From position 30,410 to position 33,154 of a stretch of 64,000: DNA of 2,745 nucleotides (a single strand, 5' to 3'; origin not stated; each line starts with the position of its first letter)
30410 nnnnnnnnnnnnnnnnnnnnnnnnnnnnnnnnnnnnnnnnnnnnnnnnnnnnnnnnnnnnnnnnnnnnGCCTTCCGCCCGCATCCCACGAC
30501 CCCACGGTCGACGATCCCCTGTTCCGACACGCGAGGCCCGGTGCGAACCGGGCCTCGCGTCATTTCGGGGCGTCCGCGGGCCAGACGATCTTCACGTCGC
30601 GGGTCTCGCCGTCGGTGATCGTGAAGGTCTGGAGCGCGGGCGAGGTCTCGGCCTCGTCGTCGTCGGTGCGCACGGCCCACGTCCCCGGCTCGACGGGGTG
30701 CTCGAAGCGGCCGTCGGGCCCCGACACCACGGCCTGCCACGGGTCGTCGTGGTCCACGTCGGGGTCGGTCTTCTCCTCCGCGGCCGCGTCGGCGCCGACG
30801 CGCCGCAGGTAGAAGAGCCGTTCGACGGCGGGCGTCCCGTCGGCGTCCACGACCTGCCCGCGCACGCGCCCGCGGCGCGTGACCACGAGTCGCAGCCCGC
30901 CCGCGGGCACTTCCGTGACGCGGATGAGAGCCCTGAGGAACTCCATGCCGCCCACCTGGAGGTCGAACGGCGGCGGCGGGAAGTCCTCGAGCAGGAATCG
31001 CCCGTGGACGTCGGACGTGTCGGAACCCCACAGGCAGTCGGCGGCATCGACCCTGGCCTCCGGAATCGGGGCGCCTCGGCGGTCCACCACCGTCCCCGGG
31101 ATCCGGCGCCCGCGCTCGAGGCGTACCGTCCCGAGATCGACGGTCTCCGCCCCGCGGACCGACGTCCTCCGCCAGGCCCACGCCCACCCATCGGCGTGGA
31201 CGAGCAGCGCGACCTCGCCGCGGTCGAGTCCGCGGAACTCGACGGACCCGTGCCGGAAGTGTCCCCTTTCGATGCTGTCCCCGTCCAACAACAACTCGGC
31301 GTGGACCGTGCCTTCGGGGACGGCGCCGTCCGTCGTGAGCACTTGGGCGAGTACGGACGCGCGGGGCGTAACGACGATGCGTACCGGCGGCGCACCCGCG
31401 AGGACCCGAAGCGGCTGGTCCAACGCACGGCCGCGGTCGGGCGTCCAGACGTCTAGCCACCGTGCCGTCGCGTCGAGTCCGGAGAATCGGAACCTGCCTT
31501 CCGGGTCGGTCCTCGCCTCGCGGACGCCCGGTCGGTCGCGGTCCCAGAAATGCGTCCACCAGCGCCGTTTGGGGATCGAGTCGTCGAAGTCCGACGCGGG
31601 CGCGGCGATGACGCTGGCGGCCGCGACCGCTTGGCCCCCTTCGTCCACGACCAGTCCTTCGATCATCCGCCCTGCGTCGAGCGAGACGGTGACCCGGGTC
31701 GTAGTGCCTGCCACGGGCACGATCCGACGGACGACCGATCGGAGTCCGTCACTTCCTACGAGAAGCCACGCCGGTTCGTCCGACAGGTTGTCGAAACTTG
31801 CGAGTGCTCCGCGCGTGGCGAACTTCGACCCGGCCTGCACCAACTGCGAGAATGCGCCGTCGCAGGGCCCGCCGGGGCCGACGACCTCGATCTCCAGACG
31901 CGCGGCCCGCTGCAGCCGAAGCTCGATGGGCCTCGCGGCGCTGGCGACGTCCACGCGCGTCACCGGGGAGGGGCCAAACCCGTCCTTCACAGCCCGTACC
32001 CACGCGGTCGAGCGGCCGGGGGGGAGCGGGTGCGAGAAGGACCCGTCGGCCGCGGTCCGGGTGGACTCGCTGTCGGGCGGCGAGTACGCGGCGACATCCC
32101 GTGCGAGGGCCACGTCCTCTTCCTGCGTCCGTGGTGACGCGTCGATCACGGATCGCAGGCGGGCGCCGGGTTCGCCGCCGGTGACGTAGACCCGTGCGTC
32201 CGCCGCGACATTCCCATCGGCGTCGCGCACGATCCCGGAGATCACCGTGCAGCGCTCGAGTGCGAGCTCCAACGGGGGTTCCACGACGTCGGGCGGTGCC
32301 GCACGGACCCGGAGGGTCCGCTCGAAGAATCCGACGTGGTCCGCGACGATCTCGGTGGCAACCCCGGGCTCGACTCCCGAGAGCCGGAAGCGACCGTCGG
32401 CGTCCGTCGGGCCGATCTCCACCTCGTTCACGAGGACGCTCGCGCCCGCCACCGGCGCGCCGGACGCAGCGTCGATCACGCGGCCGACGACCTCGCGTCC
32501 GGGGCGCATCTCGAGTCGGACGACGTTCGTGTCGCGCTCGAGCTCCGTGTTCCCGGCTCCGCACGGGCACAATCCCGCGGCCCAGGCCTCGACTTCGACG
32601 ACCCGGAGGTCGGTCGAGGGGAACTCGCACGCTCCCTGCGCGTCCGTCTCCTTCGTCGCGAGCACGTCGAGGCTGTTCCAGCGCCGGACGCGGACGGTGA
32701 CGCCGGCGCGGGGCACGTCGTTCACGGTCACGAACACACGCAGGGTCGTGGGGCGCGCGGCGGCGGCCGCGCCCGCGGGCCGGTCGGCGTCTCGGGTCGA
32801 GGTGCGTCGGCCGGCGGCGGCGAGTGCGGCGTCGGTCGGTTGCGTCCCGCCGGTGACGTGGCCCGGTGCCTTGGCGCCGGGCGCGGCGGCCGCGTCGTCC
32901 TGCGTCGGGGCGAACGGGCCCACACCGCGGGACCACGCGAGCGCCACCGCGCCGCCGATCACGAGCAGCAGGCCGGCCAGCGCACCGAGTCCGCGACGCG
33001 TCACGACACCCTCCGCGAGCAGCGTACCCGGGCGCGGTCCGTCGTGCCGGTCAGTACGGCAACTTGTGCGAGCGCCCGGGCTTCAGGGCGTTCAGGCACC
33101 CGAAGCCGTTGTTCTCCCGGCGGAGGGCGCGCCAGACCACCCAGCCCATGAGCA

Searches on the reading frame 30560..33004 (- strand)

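Call 60: search_protein_families(library=pfam, proteins=[window:30560-33004:-], max_evalue=0.001)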
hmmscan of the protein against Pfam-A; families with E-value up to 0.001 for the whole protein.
window:30560-33004:- (814 aa): 3 families
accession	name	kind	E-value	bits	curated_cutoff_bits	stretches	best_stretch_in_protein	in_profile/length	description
PF13620.12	CarboxypepD_reg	-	1.3e-39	134.9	32.3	3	172-237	2-71/82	Carboxypeptidase regulatory-like domain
PF13715.12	CarbopepD_reg_2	-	1.1e-12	48.3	32.2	1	173-236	2-65/88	CarboxypepD_reg-like domain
PF11974.14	bMG3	-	4.6e-06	27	34.9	0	97-165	26-86/103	Bacterial alpha-2-macroglobulin MG3 domain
